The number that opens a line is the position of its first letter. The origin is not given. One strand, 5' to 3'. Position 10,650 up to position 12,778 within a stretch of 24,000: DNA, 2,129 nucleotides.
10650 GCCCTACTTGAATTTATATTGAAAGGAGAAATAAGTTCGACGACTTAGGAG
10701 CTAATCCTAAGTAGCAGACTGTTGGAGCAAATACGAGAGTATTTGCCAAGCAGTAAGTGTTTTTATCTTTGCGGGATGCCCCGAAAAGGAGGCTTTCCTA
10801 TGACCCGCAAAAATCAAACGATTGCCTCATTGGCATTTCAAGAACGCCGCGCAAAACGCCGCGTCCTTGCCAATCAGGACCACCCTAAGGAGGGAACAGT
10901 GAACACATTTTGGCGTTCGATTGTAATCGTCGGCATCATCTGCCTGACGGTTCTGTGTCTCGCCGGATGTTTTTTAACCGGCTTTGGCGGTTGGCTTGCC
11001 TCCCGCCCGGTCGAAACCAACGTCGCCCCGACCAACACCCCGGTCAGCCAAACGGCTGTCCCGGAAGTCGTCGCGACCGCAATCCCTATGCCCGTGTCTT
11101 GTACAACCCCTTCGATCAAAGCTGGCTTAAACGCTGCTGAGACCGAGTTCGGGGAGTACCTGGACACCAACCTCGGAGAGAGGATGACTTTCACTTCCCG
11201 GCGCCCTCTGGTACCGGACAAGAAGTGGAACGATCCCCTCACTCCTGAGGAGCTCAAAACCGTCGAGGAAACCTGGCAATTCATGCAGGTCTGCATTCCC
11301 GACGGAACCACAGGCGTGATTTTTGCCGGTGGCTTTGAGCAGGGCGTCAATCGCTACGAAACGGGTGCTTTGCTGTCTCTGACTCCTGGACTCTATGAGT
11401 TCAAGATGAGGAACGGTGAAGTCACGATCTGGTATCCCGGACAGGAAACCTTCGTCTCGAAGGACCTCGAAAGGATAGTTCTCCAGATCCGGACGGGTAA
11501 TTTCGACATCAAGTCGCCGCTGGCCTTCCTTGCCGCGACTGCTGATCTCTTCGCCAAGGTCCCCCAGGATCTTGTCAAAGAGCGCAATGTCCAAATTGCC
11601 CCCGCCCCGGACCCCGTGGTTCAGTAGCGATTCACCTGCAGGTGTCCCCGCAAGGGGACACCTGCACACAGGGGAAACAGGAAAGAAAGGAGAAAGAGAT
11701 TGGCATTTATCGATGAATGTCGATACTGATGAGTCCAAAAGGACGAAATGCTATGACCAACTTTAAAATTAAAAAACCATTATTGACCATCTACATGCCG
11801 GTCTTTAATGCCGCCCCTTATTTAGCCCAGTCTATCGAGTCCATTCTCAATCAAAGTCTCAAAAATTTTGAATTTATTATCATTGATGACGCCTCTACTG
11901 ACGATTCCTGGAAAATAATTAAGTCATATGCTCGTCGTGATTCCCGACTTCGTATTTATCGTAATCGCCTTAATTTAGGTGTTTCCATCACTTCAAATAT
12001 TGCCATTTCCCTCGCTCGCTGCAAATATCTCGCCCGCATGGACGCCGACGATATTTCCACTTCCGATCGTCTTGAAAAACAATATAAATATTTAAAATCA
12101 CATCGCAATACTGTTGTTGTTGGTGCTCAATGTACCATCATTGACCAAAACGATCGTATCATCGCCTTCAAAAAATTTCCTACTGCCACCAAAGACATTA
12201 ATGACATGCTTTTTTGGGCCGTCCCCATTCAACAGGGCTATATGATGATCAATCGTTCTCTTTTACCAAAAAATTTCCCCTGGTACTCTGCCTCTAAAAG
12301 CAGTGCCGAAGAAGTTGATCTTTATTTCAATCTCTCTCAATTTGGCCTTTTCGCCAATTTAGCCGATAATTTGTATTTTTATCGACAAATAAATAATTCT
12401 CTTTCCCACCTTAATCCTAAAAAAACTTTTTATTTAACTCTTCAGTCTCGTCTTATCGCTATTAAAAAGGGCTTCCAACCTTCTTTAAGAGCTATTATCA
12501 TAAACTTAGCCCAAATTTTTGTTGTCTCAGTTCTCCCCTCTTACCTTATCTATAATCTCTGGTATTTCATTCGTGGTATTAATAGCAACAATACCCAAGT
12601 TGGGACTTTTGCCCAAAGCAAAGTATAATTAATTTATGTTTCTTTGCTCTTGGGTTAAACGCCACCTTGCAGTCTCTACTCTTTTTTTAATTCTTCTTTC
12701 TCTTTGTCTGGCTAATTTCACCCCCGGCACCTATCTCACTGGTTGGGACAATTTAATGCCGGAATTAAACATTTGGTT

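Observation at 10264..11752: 1.5-kb compositionally foreign cassette between galU and the GT2/GT-C glycosylation genes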

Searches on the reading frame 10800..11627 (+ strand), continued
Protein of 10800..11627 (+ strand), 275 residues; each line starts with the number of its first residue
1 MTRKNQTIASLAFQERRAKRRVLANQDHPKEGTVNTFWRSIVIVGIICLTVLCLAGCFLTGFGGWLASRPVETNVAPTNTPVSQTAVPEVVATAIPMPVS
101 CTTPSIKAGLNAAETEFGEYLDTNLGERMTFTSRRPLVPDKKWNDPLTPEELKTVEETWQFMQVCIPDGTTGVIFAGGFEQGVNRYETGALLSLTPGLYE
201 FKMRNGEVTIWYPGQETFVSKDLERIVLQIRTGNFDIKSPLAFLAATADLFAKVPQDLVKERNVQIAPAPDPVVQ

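Call 88: find_encoding_contigs(protein=P0002, flank=3000, max_places=2)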
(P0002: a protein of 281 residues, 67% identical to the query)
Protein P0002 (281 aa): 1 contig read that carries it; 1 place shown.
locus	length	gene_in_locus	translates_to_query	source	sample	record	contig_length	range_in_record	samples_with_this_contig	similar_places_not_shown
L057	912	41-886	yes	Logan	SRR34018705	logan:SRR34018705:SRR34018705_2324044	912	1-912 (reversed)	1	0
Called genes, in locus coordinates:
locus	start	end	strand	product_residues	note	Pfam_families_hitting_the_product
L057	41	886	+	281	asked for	-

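Call 89: find_encoding_contigs(protein=P0004, flank=3000, max_places=2)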
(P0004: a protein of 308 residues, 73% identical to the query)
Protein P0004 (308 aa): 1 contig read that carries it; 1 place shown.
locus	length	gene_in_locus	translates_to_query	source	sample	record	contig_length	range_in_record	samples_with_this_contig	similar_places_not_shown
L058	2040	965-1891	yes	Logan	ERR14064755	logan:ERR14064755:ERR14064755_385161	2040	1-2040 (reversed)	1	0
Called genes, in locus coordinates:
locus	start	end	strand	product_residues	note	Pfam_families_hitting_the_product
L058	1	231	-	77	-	?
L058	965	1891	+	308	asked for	-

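Call 90: find_encoding_contigs(protein=P0026, flank=5000, max_places=2)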
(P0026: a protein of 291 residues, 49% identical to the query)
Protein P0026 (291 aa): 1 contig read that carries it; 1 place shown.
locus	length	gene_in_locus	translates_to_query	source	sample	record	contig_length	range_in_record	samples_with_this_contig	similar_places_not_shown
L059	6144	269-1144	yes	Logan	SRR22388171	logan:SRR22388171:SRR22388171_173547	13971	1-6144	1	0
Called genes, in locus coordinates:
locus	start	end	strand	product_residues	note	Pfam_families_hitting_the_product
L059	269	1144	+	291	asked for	-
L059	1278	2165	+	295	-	PF13641:Glyco_tranf_2_3 (weak), PF00535:Glycos_transf_2, PF10111:Glyco_tranf_2_2, PF23316:Ig_DLEC1_6th (weak)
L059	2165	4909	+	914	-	-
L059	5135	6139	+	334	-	PF07478:Dala_Dala_lig_C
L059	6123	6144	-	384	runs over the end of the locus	PF00464:SHMT, PF00155:Aminotran_1_2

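Call 91: find_encoding_contigs(protein=P0017, flank=5000, max_places=2)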
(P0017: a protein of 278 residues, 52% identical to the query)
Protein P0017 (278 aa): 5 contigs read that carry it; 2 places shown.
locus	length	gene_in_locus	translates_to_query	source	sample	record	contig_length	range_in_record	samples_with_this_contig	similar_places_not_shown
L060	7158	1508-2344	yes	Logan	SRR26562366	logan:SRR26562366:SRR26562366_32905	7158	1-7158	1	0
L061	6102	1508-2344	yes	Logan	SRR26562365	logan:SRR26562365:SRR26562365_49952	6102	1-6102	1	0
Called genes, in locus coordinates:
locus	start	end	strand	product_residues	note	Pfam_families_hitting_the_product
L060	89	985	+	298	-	PF00483:NTP_transferase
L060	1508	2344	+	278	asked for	-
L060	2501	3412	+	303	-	PF13641:Glyco_tranf_2_3 (weak), PF00535:Glycos_transf_2, PF10111:Glyco_tranf_2_2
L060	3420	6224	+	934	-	-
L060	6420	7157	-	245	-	?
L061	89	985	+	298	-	PF00483:NTP_transferase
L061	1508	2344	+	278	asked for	-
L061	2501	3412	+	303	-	PF13641:Glyco_tranf_2_3 (weak), PF00535:Glycos_transf_2, PF10111:Glyco_tranf_2_2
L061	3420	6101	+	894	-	?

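Call 96: find_encoding_contigs(protein=P0042, flank=3000, max_places=2)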
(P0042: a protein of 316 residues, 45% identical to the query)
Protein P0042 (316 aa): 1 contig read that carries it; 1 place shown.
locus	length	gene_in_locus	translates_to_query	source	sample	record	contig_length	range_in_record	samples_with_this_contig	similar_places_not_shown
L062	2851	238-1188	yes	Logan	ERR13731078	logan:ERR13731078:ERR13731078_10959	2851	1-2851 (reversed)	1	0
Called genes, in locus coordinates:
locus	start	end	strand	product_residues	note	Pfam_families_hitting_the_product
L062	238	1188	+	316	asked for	-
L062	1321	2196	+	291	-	PF00535:Glycos_transf_2, PF10111:Glyco_tranf_2_2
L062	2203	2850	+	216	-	?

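Call 97: find_encoding_contigs(protein=P0060, flank=5000, max_places=2)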
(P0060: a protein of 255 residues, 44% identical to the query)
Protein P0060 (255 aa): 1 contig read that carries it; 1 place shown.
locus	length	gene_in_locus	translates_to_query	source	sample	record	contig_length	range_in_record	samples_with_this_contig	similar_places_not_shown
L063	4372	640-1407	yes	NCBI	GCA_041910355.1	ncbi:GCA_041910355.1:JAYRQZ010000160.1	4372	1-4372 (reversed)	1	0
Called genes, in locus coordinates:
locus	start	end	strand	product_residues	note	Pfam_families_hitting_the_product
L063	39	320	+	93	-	-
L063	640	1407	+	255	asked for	-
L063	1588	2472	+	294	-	PF13641:Glyco_tranf_2_3 (weak), PF00535:Glycos_transf_2, PF10111:Glyco_tranf_2_2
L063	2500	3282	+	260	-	PF01522:Polysacc_deac_1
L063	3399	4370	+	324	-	?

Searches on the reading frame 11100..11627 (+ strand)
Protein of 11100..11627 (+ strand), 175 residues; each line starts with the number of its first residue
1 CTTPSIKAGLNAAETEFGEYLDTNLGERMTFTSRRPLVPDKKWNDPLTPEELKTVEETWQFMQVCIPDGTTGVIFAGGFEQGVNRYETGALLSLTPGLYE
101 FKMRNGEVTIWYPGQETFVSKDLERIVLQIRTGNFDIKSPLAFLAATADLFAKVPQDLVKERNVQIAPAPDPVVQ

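Call 29: find_related_loci(query=A3, collection=genome_contigs, flank=4000)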
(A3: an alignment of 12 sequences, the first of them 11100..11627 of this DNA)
Query A3 (175 aa) in genome_contigs; peptide patterns used: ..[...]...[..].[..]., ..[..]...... (x = any residue, [..] = any of these).
101 stretches matched a pattern; 8 encode a relative of the query (tblastn E <= 1e-3); 8 distinct loci.
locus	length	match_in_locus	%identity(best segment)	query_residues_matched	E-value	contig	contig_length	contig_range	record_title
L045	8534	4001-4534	63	1-175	5e-72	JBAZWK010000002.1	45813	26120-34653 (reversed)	MAG: Candidatus Shapirobacteria bacterium isolate SO_2017_GW1_30 NODE_3883_length_45813_cov_1.071028_OW334_2017, whole g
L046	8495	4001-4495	58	3-166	8e-65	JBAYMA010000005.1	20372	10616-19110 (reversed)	MAG: Candidatus Shapirobacteria bacterium isolate SO_2016_LW1_28 scaffold02478_LW64-88_2016, whole genome shotgun sequen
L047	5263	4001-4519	52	2-175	8e-57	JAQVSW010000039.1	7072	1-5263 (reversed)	MAG: Candidatus Shapirobacteria bacterium isolate STF1_283 NODE_38447_length_7072_cov_8.026494_Sandtown_F1, whole genome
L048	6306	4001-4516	49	1-171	5e-55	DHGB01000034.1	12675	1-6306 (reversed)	MAG TPA_asm: Candidatus Shapirobacteria bacterium UBA4809 UBA4809_contig_52875, whole genome shotgun sequence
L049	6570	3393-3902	48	3-171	2e-53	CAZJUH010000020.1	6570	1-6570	MAG TPA_asm: uncultured Gammaproteobacteria bacterium isolate binchicken_co220_54 genome assembly, contig: NODE_7874_len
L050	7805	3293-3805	42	1-170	6e-32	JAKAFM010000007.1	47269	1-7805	MAG: bacterium isolate WY1.bin95 NODE_1097_length_47269_cov_1.933117, whole genome shotgun sequence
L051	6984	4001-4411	44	18-155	1e-28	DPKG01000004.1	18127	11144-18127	MAG TPA_asm: Candidatus Shapirobacteria bacterium isolate UBA12405 contig_8370, whole genome shotgun sequence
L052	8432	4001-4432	40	24-170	1e-26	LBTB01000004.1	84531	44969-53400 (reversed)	MAG: Candidatus Shapirobacteria bacterium GW2011_GWF2_37_20 US46_C0004, whole genome shotgun sequence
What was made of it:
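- Tried and rejected: It was repeated with a narrower alignment (call 29).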

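Call 62: find_related_loci(query=A3, collection=viral_contigs, flank=5000)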
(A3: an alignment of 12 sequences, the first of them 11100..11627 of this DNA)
Query A3 (175 aa) in viral_contigs; peptide patterns used: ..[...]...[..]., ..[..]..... (x = any residue, [..] = any of these).
224 stretches matched a pattern, but none encodes a relative of the query by tblastn (E <= 1e-3).

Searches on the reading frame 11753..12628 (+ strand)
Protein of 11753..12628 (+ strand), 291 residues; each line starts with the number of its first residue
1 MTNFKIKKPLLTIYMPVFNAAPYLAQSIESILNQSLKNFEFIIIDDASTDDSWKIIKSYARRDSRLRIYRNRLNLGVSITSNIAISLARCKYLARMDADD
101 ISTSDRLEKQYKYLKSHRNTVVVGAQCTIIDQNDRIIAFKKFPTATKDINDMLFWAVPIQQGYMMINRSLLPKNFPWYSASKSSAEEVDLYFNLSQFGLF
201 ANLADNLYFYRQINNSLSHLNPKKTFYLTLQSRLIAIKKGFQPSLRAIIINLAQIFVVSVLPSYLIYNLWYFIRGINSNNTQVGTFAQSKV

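Call 10: search_protein_families(library=pfam, proteins=[window:11753-12628:+], max_evalue=0.01)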
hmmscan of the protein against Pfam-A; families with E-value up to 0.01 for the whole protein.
window:11753-12628:+ (291 aa): 4 families
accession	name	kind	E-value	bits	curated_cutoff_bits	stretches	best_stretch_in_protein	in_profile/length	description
PF00535.33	Glycos_transf_2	-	3.9e-35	121.7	23.3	1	12-169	1-162/168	Glycosyl transferase family 2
PF10111.15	Glyco_tranf_2_2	-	4.7e-10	39.9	27.3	1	21-153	12-151/276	Glycosyltransferase like family 2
PF13641.12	Glyco_tranf_2_3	-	1.4e-06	28.9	27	1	11-124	3-121/230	Glycosyltransferase like family 2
PF23316.1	Ig_DLEC1_6th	-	0.0034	18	27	1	152-198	14-60/105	DLEC1 sixth Ig-like domain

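Call 79: search_protein_families(library=ncbifam, proteins=[window:11753-12628:+], max_evalue=0.01)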
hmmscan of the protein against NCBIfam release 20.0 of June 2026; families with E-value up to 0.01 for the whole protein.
window:11753-12628:+ (291 aa): 20 families
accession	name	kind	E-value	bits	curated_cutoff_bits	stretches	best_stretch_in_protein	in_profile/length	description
NF053739.1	GlytfEpsEBac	equivalog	1.3e-32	112.9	450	1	11-216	3-208/265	glycosyltransferase EpsE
NF047683.1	TeichurnBiosyTuaG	equivalog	6.1e-27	94.8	400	1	7-148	4-142/252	teichuronic acid biosynthesis protein TuaG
NF007482.0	PRK10073.1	equivalog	2.7e-20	72.7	423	1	7-103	4-99/334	glycosyltransferase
NF007453.0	PRK10018.1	equivalog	8.8e-16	58.4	382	1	7-111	4-108/280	colanic acid biosynthesis glycosyltransferase WcaA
TIGR04017.1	WcaA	equivalog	1.6e-15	57.5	495.75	1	6-109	2-105/279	colanic acid biosynthesis glycosyltransferase WcaA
TIGR03937.1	PgaC_IcaA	equivalog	1.3e-13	50.7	422.3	1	8-107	44-143/407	poly-beta-1,6-N-acetyl-D-glucosamine synthase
NF050050.1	ProtGlycPglI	equivalog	9.5e-13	48.2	500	1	9-120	2-114/306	GalNAc(5)-diNAcBac-PP-undecaprenol beta-1,3-glucosyltransferase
NF041875.1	EPS_EpsD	equivalog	4.5e-11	42.7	370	1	12-126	2-116/325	exopolysaccharide biosynthesis glycosyltransferase EpsD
TIGR03111.1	glyc2_xrt_Gpos1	hypoth_equivalog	1e-10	41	363.95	1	4-116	44-158/439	TIGR03111 family XrtG-associated glycosyltransferase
NF038302.1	EPS_HpsE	equivalog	4.5e-10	39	300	1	11-127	3-124/307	hormogonium polysaccharide biosynthesis glycosyltransferase HpsE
NF041394.1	GtaseAglG_Halo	equivalog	1e-06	28.2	440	1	24-126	18-118/304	glucosyl-dolichyl phosphate glucuronosyltransferase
TIGR03965.1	mycofact_glyco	equivalog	1.7e-05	23.9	280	1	11-138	76-203/467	mycofactocin biosynthesis glycosyltransferase MftF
NF047588.1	GlcsyltransPgfSStrep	equivalog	5.4e-05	22.6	500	1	12-99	4-95/308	glycosyltransferase PgfS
NF045692.1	OglycostaseCruG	equivalog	8.9e-05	21.6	600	1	12-70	44-102/386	2'-O-glycosyltransferase CruG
NF050819.1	PolSacchBiosHfsG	equivalog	0.0007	18.8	500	1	6-123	9-125/302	polysaccharide biosynthesis protein HfsG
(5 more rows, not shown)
